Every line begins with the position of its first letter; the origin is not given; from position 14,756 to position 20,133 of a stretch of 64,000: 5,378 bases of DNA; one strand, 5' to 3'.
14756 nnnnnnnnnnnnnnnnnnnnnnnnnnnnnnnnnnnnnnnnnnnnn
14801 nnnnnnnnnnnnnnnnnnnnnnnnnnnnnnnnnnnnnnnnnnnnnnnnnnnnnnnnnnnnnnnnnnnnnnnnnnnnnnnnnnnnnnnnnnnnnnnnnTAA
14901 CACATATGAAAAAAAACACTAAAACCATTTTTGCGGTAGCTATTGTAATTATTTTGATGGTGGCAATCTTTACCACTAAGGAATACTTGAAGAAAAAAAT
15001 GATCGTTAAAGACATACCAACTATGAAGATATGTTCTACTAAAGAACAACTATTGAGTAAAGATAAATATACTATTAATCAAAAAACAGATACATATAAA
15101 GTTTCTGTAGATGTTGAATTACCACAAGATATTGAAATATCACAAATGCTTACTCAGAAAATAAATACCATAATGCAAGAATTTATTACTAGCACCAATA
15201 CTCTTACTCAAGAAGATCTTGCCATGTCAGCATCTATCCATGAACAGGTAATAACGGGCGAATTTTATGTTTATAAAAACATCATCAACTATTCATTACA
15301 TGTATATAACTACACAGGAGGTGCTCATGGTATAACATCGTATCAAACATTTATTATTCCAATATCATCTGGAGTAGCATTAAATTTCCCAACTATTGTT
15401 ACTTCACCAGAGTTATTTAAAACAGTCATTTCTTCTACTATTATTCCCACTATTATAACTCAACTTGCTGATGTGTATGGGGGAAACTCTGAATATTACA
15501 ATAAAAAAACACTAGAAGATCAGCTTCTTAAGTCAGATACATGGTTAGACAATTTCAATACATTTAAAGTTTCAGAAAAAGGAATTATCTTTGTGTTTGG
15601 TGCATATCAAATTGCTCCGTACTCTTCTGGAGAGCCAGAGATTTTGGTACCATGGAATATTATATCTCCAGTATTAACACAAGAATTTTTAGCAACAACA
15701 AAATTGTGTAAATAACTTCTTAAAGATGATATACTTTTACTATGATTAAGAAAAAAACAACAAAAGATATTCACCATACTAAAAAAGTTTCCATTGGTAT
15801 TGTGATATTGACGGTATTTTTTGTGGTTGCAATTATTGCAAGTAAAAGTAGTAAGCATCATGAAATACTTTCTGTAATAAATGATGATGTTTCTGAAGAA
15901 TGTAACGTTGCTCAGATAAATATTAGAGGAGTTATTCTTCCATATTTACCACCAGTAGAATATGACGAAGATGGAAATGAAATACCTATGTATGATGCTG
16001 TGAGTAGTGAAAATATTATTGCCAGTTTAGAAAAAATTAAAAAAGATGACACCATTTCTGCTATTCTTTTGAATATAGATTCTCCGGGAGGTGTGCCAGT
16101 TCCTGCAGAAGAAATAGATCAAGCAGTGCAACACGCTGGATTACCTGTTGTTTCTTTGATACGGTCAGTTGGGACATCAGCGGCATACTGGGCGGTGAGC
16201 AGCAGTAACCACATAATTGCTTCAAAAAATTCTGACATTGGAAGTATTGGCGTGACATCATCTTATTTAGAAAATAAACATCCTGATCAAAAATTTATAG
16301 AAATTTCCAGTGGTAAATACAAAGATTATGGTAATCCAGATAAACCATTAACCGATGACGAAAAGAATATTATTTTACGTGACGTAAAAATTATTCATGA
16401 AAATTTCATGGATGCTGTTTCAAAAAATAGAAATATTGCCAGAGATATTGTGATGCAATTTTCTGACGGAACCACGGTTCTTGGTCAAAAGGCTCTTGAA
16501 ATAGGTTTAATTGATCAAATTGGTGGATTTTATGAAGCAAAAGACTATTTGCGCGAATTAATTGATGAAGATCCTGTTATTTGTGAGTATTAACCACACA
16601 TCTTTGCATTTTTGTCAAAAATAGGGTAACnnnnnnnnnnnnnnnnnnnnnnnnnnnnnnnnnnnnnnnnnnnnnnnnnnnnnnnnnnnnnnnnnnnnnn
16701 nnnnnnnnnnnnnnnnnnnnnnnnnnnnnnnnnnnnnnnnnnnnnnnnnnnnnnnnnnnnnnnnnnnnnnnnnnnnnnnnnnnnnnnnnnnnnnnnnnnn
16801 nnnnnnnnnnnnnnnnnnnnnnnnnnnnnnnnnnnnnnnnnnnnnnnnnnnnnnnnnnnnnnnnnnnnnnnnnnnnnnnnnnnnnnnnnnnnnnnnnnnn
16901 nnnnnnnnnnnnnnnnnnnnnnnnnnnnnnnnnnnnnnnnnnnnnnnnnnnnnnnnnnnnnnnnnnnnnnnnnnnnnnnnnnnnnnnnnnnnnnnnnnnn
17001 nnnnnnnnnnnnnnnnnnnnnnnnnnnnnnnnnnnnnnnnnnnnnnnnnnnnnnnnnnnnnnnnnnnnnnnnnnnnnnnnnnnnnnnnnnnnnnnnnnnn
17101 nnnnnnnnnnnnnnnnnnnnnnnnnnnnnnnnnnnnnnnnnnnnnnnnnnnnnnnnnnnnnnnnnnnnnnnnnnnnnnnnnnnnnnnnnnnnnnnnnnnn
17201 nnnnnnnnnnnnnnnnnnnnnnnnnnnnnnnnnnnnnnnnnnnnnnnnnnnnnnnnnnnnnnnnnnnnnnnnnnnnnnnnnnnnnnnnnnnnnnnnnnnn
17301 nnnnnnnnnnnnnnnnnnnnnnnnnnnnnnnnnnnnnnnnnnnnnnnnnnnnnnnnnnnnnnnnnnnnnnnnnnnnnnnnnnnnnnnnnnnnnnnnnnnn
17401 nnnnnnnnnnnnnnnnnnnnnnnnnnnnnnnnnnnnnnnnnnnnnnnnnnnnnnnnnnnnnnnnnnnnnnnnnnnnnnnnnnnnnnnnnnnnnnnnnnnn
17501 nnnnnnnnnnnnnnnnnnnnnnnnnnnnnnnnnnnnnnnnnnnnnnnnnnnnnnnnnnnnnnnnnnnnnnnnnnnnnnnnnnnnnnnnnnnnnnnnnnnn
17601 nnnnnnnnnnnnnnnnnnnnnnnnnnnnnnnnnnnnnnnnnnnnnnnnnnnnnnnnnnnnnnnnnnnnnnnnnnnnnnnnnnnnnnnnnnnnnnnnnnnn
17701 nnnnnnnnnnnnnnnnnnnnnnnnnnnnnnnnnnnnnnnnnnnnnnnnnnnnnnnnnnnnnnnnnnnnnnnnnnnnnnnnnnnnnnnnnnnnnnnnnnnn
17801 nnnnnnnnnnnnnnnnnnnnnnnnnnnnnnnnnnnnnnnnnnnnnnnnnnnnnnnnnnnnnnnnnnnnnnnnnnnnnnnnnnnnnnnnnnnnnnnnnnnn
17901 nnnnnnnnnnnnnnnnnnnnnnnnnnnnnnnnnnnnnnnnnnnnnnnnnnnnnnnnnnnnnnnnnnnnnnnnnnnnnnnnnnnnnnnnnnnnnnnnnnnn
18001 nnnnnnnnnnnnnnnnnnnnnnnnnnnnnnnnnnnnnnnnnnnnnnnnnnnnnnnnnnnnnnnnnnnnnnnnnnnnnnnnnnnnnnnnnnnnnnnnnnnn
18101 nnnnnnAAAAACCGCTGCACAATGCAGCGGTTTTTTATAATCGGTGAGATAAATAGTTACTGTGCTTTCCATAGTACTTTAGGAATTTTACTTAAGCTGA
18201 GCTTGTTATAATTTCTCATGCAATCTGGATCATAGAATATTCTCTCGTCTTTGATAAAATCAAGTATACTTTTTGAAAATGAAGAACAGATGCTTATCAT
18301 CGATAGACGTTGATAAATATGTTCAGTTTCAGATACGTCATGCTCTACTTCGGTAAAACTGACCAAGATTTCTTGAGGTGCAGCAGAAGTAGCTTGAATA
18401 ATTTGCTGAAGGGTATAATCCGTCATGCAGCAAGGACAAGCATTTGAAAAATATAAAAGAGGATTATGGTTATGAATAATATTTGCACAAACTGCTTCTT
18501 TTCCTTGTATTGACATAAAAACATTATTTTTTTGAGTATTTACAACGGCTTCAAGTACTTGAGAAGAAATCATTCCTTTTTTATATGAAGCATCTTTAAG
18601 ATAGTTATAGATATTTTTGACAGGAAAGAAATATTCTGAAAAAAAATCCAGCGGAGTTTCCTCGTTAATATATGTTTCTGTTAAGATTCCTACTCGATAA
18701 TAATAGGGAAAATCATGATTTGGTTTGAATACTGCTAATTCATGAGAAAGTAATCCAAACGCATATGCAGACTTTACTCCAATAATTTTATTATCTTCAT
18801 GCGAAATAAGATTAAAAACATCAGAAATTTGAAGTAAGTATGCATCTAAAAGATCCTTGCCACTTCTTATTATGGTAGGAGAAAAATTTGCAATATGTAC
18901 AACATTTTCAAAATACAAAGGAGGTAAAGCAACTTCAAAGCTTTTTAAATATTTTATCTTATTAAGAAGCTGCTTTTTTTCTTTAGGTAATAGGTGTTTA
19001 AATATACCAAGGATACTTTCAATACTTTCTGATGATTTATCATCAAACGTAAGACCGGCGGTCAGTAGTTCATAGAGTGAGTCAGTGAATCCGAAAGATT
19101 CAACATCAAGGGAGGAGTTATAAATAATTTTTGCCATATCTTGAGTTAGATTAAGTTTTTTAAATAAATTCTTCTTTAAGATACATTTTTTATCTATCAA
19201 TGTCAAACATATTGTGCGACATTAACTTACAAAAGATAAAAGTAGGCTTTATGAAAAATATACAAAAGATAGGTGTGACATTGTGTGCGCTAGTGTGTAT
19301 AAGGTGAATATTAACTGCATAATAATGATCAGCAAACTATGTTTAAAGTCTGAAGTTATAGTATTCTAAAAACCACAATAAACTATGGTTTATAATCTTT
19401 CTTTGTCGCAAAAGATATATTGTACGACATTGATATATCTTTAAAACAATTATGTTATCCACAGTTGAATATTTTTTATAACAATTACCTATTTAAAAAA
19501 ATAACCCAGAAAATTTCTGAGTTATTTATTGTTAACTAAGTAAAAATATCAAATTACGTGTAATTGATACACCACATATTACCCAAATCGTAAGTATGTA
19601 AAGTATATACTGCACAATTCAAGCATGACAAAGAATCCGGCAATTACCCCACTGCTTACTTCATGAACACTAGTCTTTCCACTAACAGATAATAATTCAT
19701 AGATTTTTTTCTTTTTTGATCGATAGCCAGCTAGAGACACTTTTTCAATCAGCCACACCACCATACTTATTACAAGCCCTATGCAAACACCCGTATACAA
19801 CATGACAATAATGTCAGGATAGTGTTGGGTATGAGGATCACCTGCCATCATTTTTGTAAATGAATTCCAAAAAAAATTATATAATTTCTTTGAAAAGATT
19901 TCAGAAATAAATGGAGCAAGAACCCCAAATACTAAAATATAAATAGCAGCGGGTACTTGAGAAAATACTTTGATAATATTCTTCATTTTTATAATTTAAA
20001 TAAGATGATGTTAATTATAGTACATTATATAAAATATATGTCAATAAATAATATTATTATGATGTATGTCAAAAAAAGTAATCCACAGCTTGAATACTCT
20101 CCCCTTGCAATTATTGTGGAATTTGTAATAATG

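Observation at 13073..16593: Five tandem, individually promoted VirB2/TrbC-type pilin-like paralogues followed by a DUF3298-like protein and an S49 peptidase, with no secretion ATPase nearby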

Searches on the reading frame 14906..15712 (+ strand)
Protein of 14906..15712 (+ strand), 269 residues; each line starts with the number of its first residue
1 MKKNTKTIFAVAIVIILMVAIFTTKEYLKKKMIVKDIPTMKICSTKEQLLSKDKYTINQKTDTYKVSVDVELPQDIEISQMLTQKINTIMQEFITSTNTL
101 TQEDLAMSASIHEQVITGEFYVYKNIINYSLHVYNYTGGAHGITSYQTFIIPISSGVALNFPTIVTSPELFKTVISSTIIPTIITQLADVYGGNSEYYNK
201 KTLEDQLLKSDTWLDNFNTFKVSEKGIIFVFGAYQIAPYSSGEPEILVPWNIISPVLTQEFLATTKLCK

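Call 3: search_protein_families(library=pfam, proteins=[window:14906-15712:+], max_evalue=1)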
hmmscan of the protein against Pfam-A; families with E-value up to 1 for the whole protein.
window:14906-15712:+ (269 aa): 2 families
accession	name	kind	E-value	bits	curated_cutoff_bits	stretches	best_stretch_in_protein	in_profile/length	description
PF11738.13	DUF3298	-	9.5e-11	42.9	24.1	1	201-251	35-84/84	Protein of unknown function (DUF3298)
PF13739.11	PdaC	-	7.5e-06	27.4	29.1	1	59-144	3-95/95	Deacetylase PdaC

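Call 4: search_protein_families(library=ncbifam, proteins=[window:14906-15712:+], max_evalue=1)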
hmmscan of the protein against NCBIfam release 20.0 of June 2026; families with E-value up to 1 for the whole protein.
window:14906-15712:+ (269 aa): 2 families
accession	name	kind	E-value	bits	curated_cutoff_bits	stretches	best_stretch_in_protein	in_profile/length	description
NF043047.1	EstaseRv3036c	equivalog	2.2e-07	30.5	200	1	18-257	6-230/231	esterase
TIGR01767.2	MTRK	equivalog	0.0036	16.4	275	1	26-120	151-252/401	S-methyl-5-thioribose kinase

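Call 65: search_solved_structures(query=window:14906-15712:+, max_evalue=1)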
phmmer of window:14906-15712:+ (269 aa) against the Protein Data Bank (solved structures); distinct sequences matched with E-value up to 1: 5.
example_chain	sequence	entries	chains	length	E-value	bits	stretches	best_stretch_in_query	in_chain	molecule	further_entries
3cyg_A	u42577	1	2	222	2.9e-18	69.6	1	58-264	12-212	Uncharacterized protein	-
3s5t_A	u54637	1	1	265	5.1e-06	29.5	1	121-257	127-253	DUF3298 family protein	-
2hhi_A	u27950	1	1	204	0.0033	20.3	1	199-257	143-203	Immunogenic protein MPT64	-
6sz9_D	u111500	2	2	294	0.14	14.9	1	24-116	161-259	DotZ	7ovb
4e72_A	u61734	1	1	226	0.15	14.8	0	227-256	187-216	uncharacterized protein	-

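Call 72: find_related_loci(query=A11, collection=genome_contigs, flank=6000)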
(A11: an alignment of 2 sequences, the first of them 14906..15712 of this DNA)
Query A11 (269 aa) in genome_contigs; peptide patterns used: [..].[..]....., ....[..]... (x = any residue, [..] = any of these).
54 stretches matched a pattern; 1 encode a relative of the query (tblastn E <= 1e-3); 1 distinct loci.
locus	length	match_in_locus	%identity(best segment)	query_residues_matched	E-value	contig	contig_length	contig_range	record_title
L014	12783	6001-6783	33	6-268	4e-45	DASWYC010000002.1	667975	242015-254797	MAG TPA_asm: Candidatus Paceibacterota bacterium isolate SMAG_U3701 k141_448236, whole genome shotgun sequence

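Call 90: find_related_loci(query=A11, collection=metagenome_contigs, flank=6000)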
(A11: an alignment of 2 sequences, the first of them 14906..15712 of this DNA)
Query A11 (269 aa) in metagenome_contigs; peptide patterns used: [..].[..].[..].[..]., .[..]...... (x = any residue, [..] = any of these).
600 stretches matched a pattern (row limit reached: there are more); 65 encode a relative of the query (tblastn E <= 1e-3); 65 distinct loci.
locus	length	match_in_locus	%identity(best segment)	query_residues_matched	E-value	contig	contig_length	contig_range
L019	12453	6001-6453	27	84-250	1e-12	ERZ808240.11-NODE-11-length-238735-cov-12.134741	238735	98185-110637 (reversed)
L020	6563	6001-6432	29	100-257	5e-12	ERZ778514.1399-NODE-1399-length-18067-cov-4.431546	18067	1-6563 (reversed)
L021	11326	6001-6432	29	100-257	5e-12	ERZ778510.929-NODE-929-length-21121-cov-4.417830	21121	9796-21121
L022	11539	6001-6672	24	39-261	5e-12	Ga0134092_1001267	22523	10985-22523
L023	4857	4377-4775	33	125-269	9e-12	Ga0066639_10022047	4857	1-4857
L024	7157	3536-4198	25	56-260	3e-11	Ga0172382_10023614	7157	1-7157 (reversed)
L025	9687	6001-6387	30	125-264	1e-10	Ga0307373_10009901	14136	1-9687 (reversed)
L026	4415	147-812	22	11-266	2e-10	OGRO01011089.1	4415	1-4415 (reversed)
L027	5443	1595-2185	26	59-252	2e-10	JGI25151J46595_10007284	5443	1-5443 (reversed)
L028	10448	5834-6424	26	59-252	3e-10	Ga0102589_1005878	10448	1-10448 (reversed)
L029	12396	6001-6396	29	124-266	4e-10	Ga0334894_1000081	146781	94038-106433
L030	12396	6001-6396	29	124-266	4e-10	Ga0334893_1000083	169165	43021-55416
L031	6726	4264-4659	31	124-266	6e-10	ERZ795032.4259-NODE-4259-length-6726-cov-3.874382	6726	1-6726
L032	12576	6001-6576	25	66-257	1e-9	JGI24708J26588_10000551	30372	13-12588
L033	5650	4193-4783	26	59-252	2e-9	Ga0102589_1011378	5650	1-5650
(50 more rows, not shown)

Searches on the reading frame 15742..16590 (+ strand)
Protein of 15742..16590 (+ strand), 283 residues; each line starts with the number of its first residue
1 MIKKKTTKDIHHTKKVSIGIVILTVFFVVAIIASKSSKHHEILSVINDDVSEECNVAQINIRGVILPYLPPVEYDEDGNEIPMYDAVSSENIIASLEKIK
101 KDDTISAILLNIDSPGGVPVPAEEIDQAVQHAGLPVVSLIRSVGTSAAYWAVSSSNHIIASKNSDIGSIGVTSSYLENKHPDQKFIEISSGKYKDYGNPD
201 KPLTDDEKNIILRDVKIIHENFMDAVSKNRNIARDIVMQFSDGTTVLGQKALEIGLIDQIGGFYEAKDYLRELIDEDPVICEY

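Call 3: search_protein_families(library=pfam, proteins=[window:15742-16590:+], max_evalue=1)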
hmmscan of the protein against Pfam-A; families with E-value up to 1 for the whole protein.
window:15742-16590:+ (283 aa): 4 families
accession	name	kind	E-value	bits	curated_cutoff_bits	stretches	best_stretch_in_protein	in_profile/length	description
PF01343.23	Peptidase_S49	-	1.4e-26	93.7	24.9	1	130-273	3-150/154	Peptidase family S49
PF25145.1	NfeD1b_N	-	1.5e-06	28.4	40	1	101-172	27-98/189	NfeD1b, N-terminal domain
PF00574.28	CLP_protease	-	0.0029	17.9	20.2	1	88-149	29-90/182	Clp protease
PF00549.24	Ligase_CoA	-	0.0049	17.4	24.5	1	86-163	32-111/128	CoA-ligase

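Call 4: search_protein_families(library=ncbifam, proteins=[window:15742-16590:+], max_evalue=1)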
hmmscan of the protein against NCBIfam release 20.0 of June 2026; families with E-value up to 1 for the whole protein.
window:15742-16590:+ (283 aa): 6 families
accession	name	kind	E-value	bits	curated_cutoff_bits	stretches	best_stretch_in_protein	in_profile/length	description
TIGR00706.1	SppA_dom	equivalog_domain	3.1e-44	151.1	155.45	1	56-273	2-206/208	signal peptide peptidase SppA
TIGR00705.1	SppA_67K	equivalog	1.3e-28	99.7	311.45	1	86-266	331-517/590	signal peptide peptidase SppA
NF008195.0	PRK10949.1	equivalog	2.5e-14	52.4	746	1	85-268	345-534/618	signal peptide peptidase SppA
NF008745.0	PRK11778.1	equivalog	3.2e-10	39.7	259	1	90-276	118-303/345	protease SohB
NF045542.1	Clp_rel_HeadMat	equivalog_domain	0.00022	21.2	120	1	83-164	14-93/165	head maturation protease, ClpP-related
NF006008.0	PRK08139.1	equivalog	0.24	10.9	313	0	125-171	96-142/266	enoyl-CoA hydratase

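Call 21: find_related_loci(query=window:15742-16590:+, collection=genome_contigs, flank=10000)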
Query window:15742-16590:+ (283 aa) in genome_contigs; peptide patterns used: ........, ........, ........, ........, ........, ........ (x = any residue, [..] = any of these).
303 stretches matched a pattern, but none encodes a relative of the query by tblastn (E <= 1e-3).

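Call 97: search_solved_structures(query=window:15742-16590:+, max_evalue=0.00001, show_alignments=1)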
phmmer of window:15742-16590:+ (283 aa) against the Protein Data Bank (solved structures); distinct sequences matched with E-value up to 0.00001: 3.
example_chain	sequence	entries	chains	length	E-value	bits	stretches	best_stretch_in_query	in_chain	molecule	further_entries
3rst_A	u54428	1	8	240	1.1e-19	74.4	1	75-265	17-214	Signal peptide peptidase sppA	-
4kwb_A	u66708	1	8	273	1.6e-19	73.8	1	75-265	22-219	Signal peptide peptidase SppA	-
3bez_A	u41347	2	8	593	4e-11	46.3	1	87-271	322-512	Protease 4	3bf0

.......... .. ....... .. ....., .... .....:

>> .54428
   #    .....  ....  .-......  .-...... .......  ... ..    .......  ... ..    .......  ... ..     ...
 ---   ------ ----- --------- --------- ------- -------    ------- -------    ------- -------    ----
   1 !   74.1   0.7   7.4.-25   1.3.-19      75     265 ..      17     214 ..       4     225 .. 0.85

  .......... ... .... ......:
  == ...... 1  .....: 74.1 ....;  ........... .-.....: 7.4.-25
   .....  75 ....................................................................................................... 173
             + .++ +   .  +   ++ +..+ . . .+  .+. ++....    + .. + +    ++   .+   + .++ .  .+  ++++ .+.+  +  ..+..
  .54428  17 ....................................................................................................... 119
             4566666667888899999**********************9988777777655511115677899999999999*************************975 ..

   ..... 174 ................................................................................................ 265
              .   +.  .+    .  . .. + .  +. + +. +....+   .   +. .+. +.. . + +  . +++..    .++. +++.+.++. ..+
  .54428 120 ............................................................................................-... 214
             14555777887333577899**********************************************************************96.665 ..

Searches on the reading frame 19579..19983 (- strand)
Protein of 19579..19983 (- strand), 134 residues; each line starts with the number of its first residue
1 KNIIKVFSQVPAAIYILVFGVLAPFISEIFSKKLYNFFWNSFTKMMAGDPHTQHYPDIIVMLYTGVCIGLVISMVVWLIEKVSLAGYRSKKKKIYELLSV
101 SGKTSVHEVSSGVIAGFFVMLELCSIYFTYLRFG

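Call 77: search_protein_families(library=pfam, proteins=[window:19579-19983:-], max_evalue=0.01)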
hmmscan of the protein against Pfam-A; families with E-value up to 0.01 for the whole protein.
window:19579-19983:- (134 aa): 1 family
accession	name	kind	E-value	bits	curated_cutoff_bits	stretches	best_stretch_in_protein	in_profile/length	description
PF01956.21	EMC3_TMCO1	-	0.0079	16.4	27.1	0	52-94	8-53/169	Integral membrane protein EMC3/TMCO1-like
